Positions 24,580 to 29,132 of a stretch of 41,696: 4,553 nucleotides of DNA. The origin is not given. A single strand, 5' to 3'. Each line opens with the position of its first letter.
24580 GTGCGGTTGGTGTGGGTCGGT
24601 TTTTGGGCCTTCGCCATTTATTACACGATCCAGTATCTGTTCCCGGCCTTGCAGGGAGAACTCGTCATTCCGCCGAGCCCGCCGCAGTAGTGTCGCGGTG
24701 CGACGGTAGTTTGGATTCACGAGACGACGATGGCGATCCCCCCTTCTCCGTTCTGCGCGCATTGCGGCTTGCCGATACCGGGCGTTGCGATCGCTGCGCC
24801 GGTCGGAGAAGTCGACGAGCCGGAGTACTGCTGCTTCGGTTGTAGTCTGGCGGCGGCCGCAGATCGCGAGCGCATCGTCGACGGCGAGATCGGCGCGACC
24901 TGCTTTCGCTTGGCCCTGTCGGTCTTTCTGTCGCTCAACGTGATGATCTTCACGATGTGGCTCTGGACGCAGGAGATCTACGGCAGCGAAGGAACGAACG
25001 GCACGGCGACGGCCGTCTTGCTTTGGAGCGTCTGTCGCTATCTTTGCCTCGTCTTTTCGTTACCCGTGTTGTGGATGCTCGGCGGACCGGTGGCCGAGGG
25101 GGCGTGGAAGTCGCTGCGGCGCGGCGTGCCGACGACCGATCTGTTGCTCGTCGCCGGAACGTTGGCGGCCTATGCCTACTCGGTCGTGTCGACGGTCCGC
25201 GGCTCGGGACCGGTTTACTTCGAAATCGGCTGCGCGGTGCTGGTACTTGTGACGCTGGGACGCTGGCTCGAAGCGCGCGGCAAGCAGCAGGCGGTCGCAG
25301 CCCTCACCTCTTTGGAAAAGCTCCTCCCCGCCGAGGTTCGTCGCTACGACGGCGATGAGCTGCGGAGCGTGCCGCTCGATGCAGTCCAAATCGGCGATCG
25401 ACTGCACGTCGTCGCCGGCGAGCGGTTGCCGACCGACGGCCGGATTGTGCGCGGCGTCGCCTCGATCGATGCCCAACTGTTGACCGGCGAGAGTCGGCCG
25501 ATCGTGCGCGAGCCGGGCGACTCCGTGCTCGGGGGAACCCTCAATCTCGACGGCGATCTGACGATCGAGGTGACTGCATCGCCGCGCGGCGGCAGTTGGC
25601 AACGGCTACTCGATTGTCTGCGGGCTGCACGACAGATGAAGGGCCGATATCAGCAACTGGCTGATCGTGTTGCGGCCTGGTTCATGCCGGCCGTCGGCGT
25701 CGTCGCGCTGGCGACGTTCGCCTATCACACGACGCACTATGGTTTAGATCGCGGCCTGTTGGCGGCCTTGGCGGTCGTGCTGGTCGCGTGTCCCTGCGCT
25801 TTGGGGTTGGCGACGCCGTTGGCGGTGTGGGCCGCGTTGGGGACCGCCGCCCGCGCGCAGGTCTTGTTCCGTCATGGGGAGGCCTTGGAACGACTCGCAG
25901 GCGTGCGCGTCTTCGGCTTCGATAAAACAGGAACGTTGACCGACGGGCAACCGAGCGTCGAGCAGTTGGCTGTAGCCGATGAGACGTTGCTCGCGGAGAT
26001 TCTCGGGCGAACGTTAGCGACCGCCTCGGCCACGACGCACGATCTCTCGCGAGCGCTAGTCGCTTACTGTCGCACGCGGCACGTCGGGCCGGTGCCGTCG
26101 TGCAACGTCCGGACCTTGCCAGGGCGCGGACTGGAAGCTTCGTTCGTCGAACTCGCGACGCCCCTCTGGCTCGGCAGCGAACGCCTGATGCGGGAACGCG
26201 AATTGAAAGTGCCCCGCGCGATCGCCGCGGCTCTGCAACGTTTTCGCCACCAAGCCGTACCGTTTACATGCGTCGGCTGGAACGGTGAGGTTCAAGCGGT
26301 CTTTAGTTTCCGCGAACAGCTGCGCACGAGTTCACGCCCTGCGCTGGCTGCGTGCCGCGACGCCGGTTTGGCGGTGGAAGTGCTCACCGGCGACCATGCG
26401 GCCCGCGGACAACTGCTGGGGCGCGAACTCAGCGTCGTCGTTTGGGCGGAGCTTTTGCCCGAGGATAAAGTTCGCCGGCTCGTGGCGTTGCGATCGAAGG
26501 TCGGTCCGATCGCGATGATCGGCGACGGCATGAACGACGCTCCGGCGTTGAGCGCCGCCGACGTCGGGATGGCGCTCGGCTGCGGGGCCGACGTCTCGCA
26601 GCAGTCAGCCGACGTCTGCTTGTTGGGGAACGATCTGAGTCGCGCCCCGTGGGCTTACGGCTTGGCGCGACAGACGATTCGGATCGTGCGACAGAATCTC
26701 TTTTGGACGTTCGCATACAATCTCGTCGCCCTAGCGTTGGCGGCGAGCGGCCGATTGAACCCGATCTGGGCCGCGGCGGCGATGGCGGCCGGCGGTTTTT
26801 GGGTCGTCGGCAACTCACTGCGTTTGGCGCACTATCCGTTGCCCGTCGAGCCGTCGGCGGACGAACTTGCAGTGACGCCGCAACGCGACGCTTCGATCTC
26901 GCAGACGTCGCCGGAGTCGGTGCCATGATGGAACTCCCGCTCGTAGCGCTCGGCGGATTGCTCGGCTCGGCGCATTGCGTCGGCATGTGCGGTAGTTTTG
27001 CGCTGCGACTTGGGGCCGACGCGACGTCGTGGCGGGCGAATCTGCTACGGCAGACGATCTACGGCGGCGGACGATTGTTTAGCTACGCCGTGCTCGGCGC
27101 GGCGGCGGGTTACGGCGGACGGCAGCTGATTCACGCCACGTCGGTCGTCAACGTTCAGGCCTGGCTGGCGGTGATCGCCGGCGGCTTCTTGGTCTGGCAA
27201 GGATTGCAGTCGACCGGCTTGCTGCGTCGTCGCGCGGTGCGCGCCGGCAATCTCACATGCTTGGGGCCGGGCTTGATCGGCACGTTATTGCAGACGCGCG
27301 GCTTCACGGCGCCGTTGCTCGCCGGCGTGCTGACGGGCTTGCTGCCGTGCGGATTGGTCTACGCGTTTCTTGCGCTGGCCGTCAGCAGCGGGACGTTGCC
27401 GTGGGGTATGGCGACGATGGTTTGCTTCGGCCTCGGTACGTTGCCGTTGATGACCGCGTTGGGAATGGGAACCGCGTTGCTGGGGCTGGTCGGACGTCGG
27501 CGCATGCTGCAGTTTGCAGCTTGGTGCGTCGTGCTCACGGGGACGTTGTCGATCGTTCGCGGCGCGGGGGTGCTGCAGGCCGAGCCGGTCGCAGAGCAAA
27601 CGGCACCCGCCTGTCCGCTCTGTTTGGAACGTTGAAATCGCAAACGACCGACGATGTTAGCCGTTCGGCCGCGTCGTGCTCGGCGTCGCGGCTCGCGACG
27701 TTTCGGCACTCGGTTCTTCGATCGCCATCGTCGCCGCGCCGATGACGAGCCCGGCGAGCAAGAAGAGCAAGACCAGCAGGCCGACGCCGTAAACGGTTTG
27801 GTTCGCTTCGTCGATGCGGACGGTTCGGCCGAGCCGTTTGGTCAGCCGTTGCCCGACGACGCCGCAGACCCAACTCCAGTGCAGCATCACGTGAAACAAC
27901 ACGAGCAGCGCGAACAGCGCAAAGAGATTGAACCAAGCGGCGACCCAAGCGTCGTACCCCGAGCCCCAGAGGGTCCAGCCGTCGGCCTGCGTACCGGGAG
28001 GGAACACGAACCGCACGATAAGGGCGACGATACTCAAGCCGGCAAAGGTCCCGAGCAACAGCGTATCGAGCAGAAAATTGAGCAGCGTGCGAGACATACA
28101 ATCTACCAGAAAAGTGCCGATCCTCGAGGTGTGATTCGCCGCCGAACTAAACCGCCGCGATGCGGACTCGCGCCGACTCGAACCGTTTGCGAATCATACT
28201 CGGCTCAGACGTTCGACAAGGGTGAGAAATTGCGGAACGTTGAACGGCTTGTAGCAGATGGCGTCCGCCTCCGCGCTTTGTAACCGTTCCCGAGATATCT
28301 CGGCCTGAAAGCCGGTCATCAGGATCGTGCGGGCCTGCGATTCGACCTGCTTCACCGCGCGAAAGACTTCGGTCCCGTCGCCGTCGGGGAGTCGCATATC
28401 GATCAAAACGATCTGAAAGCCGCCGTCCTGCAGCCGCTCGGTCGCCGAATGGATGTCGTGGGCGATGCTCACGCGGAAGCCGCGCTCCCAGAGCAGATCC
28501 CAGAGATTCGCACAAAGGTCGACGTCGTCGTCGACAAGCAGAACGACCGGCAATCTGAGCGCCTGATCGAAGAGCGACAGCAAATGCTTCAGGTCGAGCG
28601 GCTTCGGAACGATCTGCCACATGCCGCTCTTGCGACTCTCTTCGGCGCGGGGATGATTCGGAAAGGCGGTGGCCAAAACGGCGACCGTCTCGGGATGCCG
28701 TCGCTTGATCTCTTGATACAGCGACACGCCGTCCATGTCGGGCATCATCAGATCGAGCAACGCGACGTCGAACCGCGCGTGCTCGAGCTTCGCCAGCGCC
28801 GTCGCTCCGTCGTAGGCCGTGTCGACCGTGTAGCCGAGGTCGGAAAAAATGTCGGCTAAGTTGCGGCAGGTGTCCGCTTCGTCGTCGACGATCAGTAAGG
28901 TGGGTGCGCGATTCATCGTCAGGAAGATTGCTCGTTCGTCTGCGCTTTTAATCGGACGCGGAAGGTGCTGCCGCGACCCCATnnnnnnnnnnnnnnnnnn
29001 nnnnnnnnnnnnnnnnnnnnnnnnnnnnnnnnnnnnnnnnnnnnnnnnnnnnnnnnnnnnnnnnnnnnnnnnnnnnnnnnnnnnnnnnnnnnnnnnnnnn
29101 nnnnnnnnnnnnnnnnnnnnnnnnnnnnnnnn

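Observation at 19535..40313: Candidate sigma-54 / NtrC-paralog oxygen-redox regulon linking a haem sensor kinase, the cbb3 oxidase and a dormancy-like gene set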

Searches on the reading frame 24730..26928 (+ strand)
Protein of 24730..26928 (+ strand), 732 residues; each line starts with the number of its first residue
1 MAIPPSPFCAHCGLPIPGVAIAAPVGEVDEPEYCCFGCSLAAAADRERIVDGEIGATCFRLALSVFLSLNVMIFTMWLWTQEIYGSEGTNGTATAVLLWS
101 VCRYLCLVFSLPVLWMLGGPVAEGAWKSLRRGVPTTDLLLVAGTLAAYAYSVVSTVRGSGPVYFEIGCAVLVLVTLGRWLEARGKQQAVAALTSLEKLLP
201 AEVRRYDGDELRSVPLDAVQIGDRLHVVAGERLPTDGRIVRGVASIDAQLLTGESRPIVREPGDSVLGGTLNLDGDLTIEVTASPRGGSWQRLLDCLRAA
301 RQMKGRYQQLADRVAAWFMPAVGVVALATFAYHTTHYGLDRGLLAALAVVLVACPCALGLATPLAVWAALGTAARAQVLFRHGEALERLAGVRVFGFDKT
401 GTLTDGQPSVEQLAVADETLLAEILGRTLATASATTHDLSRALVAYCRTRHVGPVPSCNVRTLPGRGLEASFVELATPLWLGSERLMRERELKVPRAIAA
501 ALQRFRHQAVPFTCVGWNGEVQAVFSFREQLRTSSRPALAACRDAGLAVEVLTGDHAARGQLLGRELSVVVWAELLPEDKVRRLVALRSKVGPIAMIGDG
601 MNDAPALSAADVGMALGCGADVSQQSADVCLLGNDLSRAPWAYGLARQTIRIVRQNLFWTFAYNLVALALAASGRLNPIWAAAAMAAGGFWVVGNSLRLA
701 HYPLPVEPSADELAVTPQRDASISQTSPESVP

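Call 3: search_protein_families(library=pfam, proteins=[window:24730-26928:+], max_evalue=0.01)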
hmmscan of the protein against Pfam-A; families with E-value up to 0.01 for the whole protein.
window:24730-26928:+ (732 aa): 2 families
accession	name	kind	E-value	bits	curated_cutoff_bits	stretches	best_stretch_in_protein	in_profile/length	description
PF00122.25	E1-E2_ATPase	-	2.9e-45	154.4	28.1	1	197-375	1-180/181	E1-E2 ATPase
PF00702.32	Hydrolase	-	6.2e-18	66.3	26.4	1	393-611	2-191/191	haloacid dehalogenase-like hydrolase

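Call 60: search_protein_families(library=ncbifam, proteins=[window:24730-26928:+], max_evalue=0.01)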
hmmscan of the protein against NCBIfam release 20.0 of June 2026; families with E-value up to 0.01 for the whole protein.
window:24730-26928:+ (732 aa): 20 families
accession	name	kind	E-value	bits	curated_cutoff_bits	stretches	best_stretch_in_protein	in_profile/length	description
TIGR01525.1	ATPase-IB_hvy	subfamily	2.8e-144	482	346.25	1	137-699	2-560/560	heavy metal translocating P-type ATPase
TIGR01511.1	ATPase-IB1_Cu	subfamily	1.8e-126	423.2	397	1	118-699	2-541/542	copper-translocating P-type ATPase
TIGR01512.1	ATPase-IB2_Cd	subfamily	3e-103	346.2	313.5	2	167-447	21-283/494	cadmium family heavy metal-translocating P-type ATPase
NF007952.0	PRK10671.1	equivalog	2.3e-101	340.4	1316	1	107-702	227-834/838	copper-exporting P-type ATPase CopA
NF008262.1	PRK11033.1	equivalog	3e-86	290.5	1005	1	168-699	199-727/731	zinc/cadmium/mercury/lead-transporting ATPase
NF033775.1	P_type_ZntA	exception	7.5e-78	262.5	1240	1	169-699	205-728/732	Zn(II)/Cd(II)/Pb(II) translocating P-type ATPase ZntA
TIGR01494.1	ATPase_P-type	subfamily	1.4e-66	224.9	62.3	2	171-434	3-253/478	HAD-IC family P-type ATPase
TIGR01497.1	kdpB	equivalog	4.2e-37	127.6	527.9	2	181-413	88-320/675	potassium-transporting ATPase subunit KdpB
TIGR01647.1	ATPase-IIIA_H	equivalog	6.1e-34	117.3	615.5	2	168-421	62-315/755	plasma-membrane proton-efflux P-type ATPase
TIGR01517.1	ATPase-IIB_Ca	equivalog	1.1e-29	103.3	507.05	2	185-435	142-402/882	calcium-translocating P-type ATPase, PMCA-type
NF010609.0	PRK14010.1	equivalog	5.1e-28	97.7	1323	1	180-630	86-542/673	K(+)-transporting ATPase subunit B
TIGR01522.1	ATPase-IIA2_Ca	equivalog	7.1e-24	83.6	798.3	2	568-637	564-634/854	calcium-transporting P-type ATPase, PMR1-type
TIGR01106.1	ATPase-IIC_X-K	subfamily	5.1e-21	74.3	946.1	2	570-665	662-754/997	Na,H/K antiporter P-type ATPase subunit alpha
NF011702.0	PRK15122.1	subfamily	2.8e-20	71.9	975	1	570-636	620-686/907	magnesium-translocating P-type ATPase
TIGR01524.1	ATPase-IIIB_Mg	equivalog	2.9e-20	71.8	610.75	1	569-636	580-647/867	magnesium-translocating P-type ATPase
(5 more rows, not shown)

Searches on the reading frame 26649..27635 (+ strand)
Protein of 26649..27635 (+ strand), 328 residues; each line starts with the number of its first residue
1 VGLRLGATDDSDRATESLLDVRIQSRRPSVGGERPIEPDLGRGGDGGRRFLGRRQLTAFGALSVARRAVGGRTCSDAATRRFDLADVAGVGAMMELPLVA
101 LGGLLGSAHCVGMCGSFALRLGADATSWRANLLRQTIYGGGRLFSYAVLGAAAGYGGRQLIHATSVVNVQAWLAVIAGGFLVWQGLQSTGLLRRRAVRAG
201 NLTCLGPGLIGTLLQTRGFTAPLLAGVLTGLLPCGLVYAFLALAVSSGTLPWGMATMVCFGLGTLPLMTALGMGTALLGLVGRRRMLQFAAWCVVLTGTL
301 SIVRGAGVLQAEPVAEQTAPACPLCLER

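Call 3: search_protein_families(library=pfam, proteins=[window:26649-27635:+], max_evalue=0.01)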
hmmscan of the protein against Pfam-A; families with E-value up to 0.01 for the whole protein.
window:26649-27635:+ (328 aa): 1 family
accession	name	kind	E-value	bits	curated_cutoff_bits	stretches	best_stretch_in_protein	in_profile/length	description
PF13386.12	DsbD_2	-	3.7e-36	125.4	24.9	1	101-299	4-198/199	Cytochrome C biogenesis protein transmembrane region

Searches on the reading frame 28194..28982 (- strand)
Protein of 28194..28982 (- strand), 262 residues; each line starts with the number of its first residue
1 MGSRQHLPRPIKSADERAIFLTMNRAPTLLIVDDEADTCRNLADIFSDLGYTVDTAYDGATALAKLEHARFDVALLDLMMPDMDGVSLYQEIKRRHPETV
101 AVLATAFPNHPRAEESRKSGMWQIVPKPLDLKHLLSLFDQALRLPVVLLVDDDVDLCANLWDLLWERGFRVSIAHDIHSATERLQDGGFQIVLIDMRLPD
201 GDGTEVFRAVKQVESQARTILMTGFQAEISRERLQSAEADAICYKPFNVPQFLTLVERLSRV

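Call 4: search_protein_families(library=pfam, proteins=[window:28194-28982:-], max_evalue=0.01)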
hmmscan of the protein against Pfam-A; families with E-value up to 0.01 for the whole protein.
window:28194-28982:- (262 aa): 3 families
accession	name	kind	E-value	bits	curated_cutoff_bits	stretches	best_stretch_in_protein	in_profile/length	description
PF00072.30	Response_reg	-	3.1e-45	153.4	30.2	2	30-136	2-108/111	Response regulator receiver domain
PF23198.2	PDE8A_N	-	2.9e-07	30.9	29.6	1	158-223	24-90/147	PDE8A-like, N-terminal domain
PF20161.5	VpsR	-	0.00042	20.5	23.7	0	161-206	24-69/121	VpsR domain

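Call 50: search_solved_structures(query=window:28194-28916:-)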
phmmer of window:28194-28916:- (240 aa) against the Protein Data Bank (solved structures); distinct sequences matched with E-value up to 0.001: 224 (the best 60 are shown).
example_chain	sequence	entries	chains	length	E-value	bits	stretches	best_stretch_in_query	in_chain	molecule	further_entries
5m7n_A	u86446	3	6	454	7e-14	55.2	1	4-213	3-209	Nitrogen assimilation regulatory protein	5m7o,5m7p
4d6x_A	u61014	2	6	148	2.8e-13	53.2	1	4-122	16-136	BACTERIAL REGULATORY, FIS FAMILY PROTEIN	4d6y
1dc7_A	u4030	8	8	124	3e-13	53.2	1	7-120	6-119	NITROGEN REGULATION PROTEIN | NITROGEN REGULATION PROTEIN NR(I) | NTRC RECEIVER DOMAIN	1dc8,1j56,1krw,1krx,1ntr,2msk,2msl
1zit_A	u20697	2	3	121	9.8e-13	51.5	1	7-115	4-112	transcriptional regulator (NtrC family)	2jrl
6ifh_A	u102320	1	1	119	5.3e-12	49.1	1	6-121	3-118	Sporulation initiation phosphotransferase F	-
4uhj_A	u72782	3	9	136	1.4e-11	47.7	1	125-235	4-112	TRANSCRIPTIONAL REGULATORY PROTEIN CPXR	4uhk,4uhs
3dzd_A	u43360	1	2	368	1.6e-11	47.5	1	7-115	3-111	Transcriptional regulator (NtrC family)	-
1zy2_A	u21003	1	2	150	1.6e-11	47.5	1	7-119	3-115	transcriptional regulator NtrC1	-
2ayz_A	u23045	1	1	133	2.1e-11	47.1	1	6-119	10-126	Sensor kinase protein rcsC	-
4q7e_A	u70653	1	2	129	5.9e-11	45.7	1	123-237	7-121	Response regulator of a two component regulatory system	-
6ont_A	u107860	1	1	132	7.5e-11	45.3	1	3-113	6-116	Two-component response regulator 1452 receiver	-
3a0r_B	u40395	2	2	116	9.7e-11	45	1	7-94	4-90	Response regulator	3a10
3a0u_A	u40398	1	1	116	1.2e-10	44.7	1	7-94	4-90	Response regulator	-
2ayx_A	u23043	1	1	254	1.2e-10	44.6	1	6-119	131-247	Sensor kinase protein rcsC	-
6is1_A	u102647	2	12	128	1.3e-10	44.5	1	6-121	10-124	Response regulator ArlR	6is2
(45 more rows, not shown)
